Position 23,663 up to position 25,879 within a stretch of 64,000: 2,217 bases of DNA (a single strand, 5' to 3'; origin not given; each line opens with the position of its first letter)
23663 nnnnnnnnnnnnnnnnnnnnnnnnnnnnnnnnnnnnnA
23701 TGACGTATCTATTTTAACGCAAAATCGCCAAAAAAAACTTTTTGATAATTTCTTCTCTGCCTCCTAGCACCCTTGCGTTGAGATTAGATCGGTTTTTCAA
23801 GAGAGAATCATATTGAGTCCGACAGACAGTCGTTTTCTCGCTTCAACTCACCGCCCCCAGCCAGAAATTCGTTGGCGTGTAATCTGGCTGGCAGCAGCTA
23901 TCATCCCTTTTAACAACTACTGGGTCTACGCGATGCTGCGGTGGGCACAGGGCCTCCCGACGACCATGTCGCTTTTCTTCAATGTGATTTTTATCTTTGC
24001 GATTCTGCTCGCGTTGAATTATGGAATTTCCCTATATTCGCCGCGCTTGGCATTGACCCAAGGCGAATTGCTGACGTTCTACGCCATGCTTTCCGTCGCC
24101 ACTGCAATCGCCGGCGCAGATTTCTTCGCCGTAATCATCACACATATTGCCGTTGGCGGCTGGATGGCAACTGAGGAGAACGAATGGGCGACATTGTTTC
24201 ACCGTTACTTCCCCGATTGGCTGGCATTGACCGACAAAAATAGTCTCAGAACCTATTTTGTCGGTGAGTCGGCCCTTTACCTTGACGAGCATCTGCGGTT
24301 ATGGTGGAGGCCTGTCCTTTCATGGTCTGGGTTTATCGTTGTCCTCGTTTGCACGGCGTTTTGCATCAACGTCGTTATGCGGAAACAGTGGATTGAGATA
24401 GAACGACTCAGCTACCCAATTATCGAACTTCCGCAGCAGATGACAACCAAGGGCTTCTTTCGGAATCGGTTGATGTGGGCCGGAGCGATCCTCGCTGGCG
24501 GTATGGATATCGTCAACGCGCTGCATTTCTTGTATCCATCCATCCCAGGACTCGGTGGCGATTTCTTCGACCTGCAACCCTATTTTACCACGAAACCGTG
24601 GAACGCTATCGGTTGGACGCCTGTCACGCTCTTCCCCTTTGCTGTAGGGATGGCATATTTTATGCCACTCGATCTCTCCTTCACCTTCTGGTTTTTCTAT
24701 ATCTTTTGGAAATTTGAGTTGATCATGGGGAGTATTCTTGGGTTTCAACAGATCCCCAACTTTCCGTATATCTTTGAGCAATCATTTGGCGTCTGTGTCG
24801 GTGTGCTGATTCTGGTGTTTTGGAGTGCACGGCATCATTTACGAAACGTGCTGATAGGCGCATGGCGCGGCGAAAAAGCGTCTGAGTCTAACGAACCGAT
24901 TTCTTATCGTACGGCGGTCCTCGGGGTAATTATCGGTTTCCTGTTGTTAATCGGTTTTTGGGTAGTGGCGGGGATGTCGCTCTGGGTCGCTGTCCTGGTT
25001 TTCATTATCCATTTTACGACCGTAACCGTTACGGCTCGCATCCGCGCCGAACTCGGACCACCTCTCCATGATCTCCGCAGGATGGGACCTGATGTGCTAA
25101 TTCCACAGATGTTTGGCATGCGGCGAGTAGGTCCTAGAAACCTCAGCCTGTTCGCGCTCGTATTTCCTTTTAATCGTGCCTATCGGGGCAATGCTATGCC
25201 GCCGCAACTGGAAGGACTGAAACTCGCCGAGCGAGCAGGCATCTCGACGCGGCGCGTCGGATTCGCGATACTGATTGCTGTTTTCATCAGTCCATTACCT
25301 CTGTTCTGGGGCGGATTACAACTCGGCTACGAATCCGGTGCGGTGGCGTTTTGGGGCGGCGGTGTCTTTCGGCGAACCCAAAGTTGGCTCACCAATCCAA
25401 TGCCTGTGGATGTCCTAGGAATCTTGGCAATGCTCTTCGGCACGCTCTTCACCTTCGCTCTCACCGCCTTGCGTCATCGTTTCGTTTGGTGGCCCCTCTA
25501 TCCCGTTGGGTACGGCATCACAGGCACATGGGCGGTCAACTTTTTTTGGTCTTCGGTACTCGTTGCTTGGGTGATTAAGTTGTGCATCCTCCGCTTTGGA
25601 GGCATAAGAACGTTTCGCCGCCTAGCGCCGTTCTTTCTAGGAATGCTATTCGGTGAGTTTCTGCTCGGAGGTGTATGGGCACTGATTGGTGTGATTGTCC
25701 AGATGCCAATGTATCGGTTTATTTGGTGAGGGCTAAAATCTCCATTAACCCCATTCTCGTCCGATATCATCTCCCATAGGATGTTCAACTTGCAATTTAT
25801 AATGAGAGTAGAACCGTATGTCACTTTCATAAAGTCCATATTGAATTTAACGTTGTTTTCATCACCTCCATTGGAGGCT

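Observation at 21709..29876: Oxygenase, enolase-superfamily enzyme and three tandem membrane paralogues form a third, larger version of the module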

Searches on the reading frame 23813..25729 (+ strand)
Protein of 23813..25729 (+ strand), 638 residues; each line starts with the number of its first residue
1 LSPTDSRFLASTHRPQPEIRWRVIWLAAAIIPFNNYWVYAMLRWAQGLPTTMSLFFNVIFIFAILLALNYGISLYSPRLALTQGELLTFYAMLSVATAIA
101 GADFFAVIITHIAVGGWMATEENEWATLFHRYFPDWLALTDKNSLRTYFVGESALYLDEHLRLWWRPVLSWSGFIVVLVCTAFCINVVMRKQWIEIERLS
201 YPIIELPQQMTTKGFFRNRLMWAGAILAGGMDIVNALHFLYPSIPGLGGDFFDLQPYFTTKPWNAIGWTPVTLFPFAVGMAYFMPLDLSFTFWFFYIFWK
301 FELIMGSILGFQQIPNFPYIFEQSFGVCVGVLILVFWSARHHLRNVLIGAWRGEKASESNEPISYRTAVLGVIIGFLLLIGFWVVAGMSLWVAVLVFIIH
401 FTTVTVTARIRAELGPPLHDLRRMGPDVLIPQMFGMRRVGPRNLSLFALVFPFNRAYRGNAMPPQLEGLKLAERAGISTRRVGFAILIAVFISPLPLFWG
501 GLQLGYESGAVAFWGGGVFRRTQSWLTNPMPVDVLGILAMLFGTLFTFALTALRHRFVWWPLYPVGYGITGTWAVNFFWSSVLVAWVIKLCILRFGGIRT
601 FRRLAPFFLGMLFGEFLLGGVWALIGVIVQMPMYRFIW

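Call 4: search_protein_families(library=pfam, proteins=[window:23813-25729:+], max_evalue=0.01)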
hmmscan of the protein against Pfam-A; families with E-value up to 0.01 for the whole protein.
window:23813-25729:+ (638 aa): 2 families
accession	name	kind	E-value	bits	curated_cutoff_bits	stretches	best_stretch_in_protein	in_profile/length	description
PF20581.3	DUF6785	-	8.5e-144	480.2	25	1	20-509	1-498/498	Family of unknown function (DUF6785)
PF20580.3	DUF6784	-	4.4e-32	110.7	26.4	1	538-635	2-99/101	Domain of unknown function (DUF6784)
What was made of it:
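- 23813..25729 (+): M3: DUF6785+DUF6784 polytopic membrane protein (638 aa) with a Yellow-Stripe-1/OPT-like fold. Predicted to be a secondary importer. Pfam (call 4).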

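Call 28: search_protein_families(library=pfam, proteins=[window:23813-25729:+], max_evalue=10)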
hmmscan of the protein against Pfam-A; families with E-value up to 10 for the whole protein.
window:23813-25729:+ (638 aa): 2 families
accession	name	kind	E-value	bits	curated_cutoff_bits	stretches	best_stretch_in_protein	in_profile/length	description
PF20581.3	DUF6785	-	8.5e-144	480.2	25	1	20-509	1-498/498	Family of unknown function (DUF6785)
PF20580.3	DUF6784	-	4.4e-32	110.7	26.4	1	538-635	2-99/101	Domain of unknown function (DUF6784)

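Call 34: find_homologous_proteins(query=window:23813-25729:+, max_evalue=1e-10)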
Query window:23813-25729:+ (638 aa): 1336 proteins with E <= 1e-10 among 8000 candidates; the best 120 are listed.
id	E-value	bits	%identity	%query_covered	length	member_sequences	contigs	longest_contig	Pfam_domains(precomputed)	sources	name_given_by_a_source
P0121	0.0e+0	1411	96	100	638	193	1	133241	PF20580.4,PF20581.4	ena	-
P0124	0.0e+0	1119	75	100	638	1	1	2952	PF20580.4,PF20581.4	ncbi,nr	ncbi:MAG: hypothetical protein O7E52_04625 [Candidatus Poribacteria bacterium]|nr:hypothetical prote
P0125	0.0e+0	1069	71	99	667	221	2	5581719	PF20580.4,PF20581.4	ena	-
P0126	0.0e+0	1047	69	100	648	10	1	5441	PF20580.4,PF20581.4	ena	-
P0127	0.0e+0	1041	70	100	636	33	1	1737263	PF20580.4,PF20581.4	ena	-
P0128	0.0e+0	1034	69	98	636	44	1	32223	PF20580.4,PF20581.4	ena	-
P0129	0.0e+0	1031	69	98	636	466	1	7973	PF20580.4,PF20581.4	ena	-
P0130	0.0e+0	1029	69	99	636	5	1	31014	PF20580.4,PF20581.4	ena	-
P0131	0.0e+0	1026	69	99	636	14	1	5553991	PF20580.4,PF20581.4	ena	-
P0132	0.0e+0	1021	69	98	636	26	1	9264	PF20580.4,PF20581.4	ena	-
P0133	0.0e+0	1015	68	98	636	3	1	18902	PF20580.4,PF20581.4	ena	-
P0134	3.9e-297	1006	67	98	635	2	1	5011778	PF20580.4,PF20581.4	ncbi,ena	-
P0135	6.6e-290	982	67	97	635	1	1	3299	PF20580.4,PF20581.4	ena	-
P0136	2.6e-285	966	64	98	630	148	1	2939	PF20580.4,PF20581.4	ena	-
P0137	1.9e-284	964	65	98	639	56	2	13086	PF20580.4,PF20581.4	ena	-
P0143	4.4e-201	688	48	99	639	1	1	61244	PF20580.4,PF20581.4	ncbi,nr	ncbi:hypothetical protein GF312_21300 [Candidatus Poribacteria bacterium]|nr:hypothetical protein [C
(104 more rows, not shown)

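Call 38: search_protein_families(library=ncbifam, proteins=[window:23813-25729:+], max_evalue=0.001)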
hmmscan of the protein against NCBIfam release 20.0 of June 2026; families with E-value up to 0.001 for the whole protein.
window:23813-25729:+ (638 aa): 0 families

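Call 47: predict_structure(alignment_id=A3)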
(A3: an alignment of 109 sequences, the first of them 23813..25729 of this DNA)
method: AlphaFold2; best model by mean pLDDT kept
length: 638 residues; sequences in the alignment: 109
mean_pLDDT: 89.9   pTM: 0.91
mean pLDDT of the five models: 89.9, 89.7, 89.1, 88.3, 88.2
residues with pLDDT >= 90: 462; 70-90: 136; 50-70: 27; < 50: 13
segments of 3 or more residues with pLDDT < 50: 1-13
pLDDT, mean of each block of 10 residues (from residue 1): 38 62 97 93 80 80 96 95 96 94 83 93 95 95 95 96 96 96 96 88 89 94 96 91 83 90 91 90 91 91 94 89 93 94 93 78 95 98 98 96 89 73 86 96 95 70 91 92 97 94 94 81 95 96 96 88 86 84 95 96 96 93 92 76
secondary structure, 60 per line:
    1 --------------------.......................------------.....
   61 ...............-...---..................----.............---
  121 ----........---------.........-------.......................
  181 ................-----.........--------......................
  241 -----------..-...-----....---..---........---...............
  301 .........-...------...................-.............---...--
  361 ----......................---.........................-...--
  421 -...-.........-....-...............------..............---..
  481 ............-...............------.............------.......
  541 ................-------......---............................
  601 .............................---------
elements in order: H21-43 H56-75 H83-100 H105-117 H125-132 H142-150 H158-196 H202-210 H219-240 H263-266 H275-282 H286-309 H320-338 H340-352 H365-386 H390-414 H426-434 H436-439 H441-455 H462-475 H479-492 H494-508 H515-527 H534-556 H564-569 H573-629
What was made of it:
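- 23813..25729 (+): AlphaFold2 model with pLDDT 89.9 and pTM 0.91 (call 47).
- On OPT/YSL transporter family (PF03169): The model has pLDDT 89.9 and pTM 0.91 (call 47).
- Closest known: Barley Yellow Stripe 1. Same: The size is similar (about 640 against about 680 aa) and both are polytopic all-helical membrane proteins (call 47).
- The M3 model has pLDDT 89.9 (call 47).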

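Call 50: fold_search(model_id=the predicted structure, library=pdb)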
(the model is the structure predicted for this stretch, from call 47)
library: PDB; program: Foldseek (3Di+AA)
matches with E <= 10: 455; with E <= 0.001: 2
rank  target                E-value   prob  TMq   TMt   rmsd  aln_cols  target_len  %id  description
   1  7wst_A                5.7e-08  1.00  0.67  0.71   6.1       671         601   12  Cryo-EM structure of the barley Yellow stripe 1 transporter in complex with Fe(III)-DMA (released 2022-11-30)
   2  7wsr_A                1.8e-07  1.00  0.63  0.66   7.6       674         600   12  Cryo-EM structure of the barley Yellow stripe 1 transporter (released 2022-11-30)
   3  6jb3                  3.9e-02  0.13  0.10  0.09  28.6       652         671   12  Structure of SUR1 subunit bound with repaglinide (released 2019-05-22)
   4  9g8j_C                4.8e-02  0.09  0.10  0.09  30.6       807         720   12  Structure of K+-dependent Na+-PPase from Thermotoga maritima in complex with zoledronate (released 2025-06-04)
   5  8e6h                  5.4e-02  0.18  0.11  0.15  21.8       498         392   13  X-ray structure of the Deinococcus radiodurans Nramp/MntH divalent transition metal transporter A47W mutant in an occlud (released 2023-05-03)
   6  9hko_A                5.4e-02  0.10  0.09  0.10  28.4       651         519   12  Downregulated closed state of BetP in complex with betaine (released 2025-12-17)
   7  4ain_B                5.4e-02  0.09  0.08  0.10  27.4       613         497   14  Crystal structure of BetP with asymmetric protomers. (released 2012-06-06)
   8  8b37_B                5.9e-02  0.11  0.10  0.10  26.2       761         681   12  Crystal structure of Pyrobaculum aerophilum potassium-independent proton pumping membrane integral pyrophosphatase in  (released 2024-01-17)
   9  9i61_C                6.4e-02  0.21  0.13  0.16  25.6       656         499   12  Transient activated state of BetP in complex with betaine (released 2026-02-18)
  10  9x5u_A                6.7e-02  0.15  0.13  0.13  27.8       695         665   12  Arabidopsis thaliana URE transporter DUR3 - URE bound (released 2025-11-05)
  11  8y6i_A                7.3e-02  0.08  0.10  0.10  30.8       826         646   10  P-glycoprotein in complex with UIC2 Fab and triple elacridar molecules in nanodisc (released 2024-04-17)
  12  8y6h_A                7.9e-02  0.08  0.09  0.09  30.0       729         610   10  P-glycoprotein in complex with UIC2 Fab and triple elacridar molecules in LMNG detergent (released 2024-04-17)
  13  8e60                  9.7e-02  0.28  0.15  0.20  19.5       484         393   12  X-ray structure of the Deinococcus radiodurans Nramp/MntH divalent transition metal transporter WT in an occluded, manga (released 2023-05-03)
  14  7tak_A                9.7e-02  0.16  0.13  0.16  22.5       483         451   12  Structure of a NAT transporter (released 2023-01-25)
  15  5m8j                  1.1e-01  0.16  0.13  0.15  22.9       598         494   10  Crystal structure of Eremococcus coleocola manganese transporter mutant H236A (released 2017-01-11)
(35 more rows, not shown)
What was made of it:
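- On OPT/YSL transporter family (PF03169): All other PDB hits have TM about 0.1 (call 50).
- Closest known: Barley Yellow Stripe 1. Different: Sequence identity is about 12% (call 50).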

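Call 55: find_encoding_contigs(protein=P0125, flank=9000, max_places=2)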
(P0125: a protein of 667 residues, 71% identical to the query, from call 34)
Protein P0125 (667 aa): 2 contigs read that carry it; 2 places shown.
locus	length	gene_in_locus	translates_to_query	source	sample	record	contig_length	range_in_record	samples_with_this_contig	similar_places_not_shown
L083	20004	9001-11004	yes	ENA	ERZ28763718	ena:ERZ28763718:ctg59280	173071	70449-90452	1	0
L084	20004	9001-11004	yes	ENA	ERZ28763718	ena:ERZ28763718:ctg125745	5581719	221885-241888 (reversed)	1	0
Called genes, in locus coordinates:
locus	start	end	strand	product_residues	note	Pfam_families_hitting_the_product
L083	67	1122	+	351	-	PF01408:GFO_IDH_MocA, PF02894:GFO_IDH_MocA_C, PF22725:GFO_IDH_MocA_C3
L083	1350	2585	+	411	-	PF12838:Fer4_7 (weak), PF00037:Fer4 (weak)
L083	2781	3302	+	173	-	PF13340:DUF4096, PF01609:DDE_Tnp_1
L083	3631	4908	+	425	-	PF00202:Aminotran_3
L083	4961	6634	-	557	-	-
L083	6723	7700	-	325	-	-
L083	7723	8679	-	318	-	PF00389:2-Hacid_dh, PF02826:2-Hacid_dh_C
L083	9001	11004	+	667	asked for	PF20581:DUF6785, PF20580:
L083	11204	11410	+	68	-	PF02416:TatA_B_E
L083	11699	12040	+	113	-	PF01609:DDE_Tnp_1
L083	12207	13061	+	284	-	PF00902:TatC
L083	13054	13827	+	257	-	PF24481:CT398_CC, PF02591:Zn_ribbon_9 (weak)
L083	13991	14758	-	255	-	PF13340:DUF4096, PF01609:DDE_Tnp_1, PF13612:DDE_Tnp_1_3 (weak), PF13586:DDE_Tnp_1_2 (weak)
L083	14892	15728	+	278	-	PF01520:Amidase_3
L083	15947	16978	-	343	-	PF00586:AIRS, PF02769:AIRS_C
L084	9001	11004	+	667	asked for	PF20581:DUF6785, PF20580:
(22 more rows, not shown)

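Call 56: find_encoding_contigs(protein=P0134, flank=9000, max_places=2)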
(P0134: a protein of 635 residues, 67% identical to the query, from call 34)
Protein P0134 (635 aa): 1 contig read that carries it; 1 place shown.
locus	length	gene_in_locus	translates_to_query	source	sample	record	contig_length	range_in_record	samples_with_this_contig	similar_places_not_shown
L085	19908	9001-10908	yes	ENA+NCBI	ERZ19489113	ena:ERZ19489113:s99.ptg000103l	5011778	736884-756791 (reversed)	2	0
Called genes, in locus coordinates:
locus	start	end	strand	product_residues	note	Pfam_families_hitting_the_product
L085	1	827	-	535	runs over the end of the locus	PF14516:AAA_35, PF13401:AAA_22 (weak), PF28130:DUF8371 (weak)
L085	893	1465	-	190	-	PF04977:DivIC (faint)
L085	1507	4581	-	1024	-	PF22240:ISP_coupler, PF02384:N6_Mtase, PF07669:Eco57I (weak), PF18135:Type_ISP_C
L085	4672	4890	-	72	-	-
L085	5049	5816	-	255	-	PF13385:Laminin_G_3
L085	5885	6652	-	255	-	PF13385:Laminin_G_3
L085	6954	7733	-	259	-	PF08305:NPCBM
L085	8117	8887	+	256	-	PF00970:FAD_binding_6, PF00175:NAD_binding_1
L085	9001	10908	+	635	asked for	PF20581:DUF6785, PF20580:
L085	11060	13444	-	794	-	PF14559:TPR_19, PF23914:TPR_CcmH_CycH, PF13424:TPR_12 (weak), PF13432:TPR_16, PF00515:TPR_1 (weak), PF07719:TPR_2 (weak), PF13517:FG-GAP_3, PF07593:UnbV_ASPIC, +12 more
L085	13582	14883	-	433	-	PF01554:MatE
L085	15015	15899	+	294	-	PF03279:Lip_A_acyltrans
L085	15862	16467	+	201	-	PF06835:LptC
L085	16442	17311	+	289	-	PF03968:LptD_N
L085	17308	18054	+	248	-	PF00005:ABC_tran, PF13304:AAA_21 (faint)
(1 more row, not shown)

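Call 57: find_encoding_contigs(protein=P0143, flank=9000, max_places=2)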
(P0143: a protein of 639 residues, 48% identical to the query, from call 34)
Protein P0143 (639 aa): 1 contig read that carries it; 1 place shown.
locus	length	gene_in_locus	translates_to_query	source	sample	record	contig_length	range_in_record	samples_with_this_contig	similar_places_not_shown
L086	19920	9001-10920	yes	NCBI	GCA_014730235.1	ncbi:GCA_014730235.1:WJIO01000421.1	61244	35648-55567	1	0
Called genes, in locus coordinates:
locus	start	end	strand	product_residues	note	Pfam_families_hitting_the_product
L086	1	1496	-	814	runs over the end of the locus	PF15902:Sortilin-Vps10 (faint)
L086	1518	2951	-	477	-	PF00884:Sulfatase, PF01663:Phosphodiest, PF16347:SGSH_C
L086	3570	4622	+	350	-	PF27854:Heavy_Cys_CGP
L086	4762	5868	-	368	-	PF00950:ABC-3, PF01032:FecCD (weak)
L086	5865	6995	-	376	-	PF00950:ABC-3, PF01032:FecCD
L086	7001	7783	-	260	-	PF00005:ABC_tran, PF02463:SMC_N (weak), PF13304:AAA_21 (faint)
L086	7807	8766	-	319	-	PF01297:ZnuA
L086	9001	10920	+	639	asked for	PF20581:DUF6785, PF20580:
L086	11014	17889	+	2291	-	PF01476:LysM (weak), PF14349:SprA_N (faint)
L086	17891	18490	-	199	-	PF00932:LTD (faint)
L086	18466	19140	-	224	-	PF00834:Ribul_P_3_epim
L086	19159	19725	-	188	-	PF03602:Cons_hypoth95, PF05175:MTS, PF02086:MethyltransfD12 (faint)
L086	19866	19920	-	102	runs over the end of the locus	PF00581:Rhodanese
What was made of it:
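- One M3 relative lies divergently next to ZnuABC (L086, call 57).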

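Call 74: search_protein_representatives(alignment_id=A3)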
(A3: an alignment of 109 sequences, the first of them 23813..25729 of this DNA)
Query: 109 sequences, 636 profile positions. Proteins with E-value up to 0.001 (for the whole library): 7439; up to 1e-10: 5492; up to 1e-30: 2686. The best 150 are listed.
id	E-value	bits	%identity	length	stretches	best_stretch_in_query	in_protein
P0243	1.7e-273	925.6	-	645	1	5-634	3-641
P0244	6.0e-264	894.1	-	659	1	8-635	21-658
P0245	1.2e-263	893.0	-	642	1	9-635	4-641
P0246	1.2e-258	876.5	-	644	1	12-635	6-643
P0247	9.5e-257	870.3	-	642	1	8-635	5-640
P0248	3.8e-251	851.8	-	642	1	9-636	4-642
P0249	1.6e-248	843.1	-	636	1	7-635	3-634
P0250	6.4e-244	827.9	-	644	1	6-636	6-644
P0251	3.4e-240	815.6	-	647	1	9-635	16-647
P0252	6.9e-237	804.7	-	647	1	6-635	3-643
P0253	7.0e-237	804.6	-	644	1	7-635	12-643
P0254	1.9e-235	799.9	-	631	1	8-632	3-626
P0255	2.3e-234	796.3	-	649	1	4-635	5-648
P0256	7.7e-232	788.0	-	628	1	7-636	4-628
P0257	1.3e-231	787.3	-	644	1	5-630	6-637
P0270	2.0e-221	753.6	-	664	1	10-627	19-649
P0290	3.6e-210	716.4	-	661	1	10-636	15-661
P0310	3.4e-195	666.9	-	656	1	9-636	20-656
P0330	3.2e-187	640.6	-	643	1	11-634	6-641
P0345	5.8e-181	619.9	-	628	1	16-635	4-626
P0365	3.3e-171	587.7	-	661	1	6-635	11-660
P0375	7.1e-168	576.7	-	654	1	6-635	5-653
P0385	1.9e-164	565.4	-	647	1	9-635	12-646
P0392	1.6e-162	558.9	-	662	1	8-636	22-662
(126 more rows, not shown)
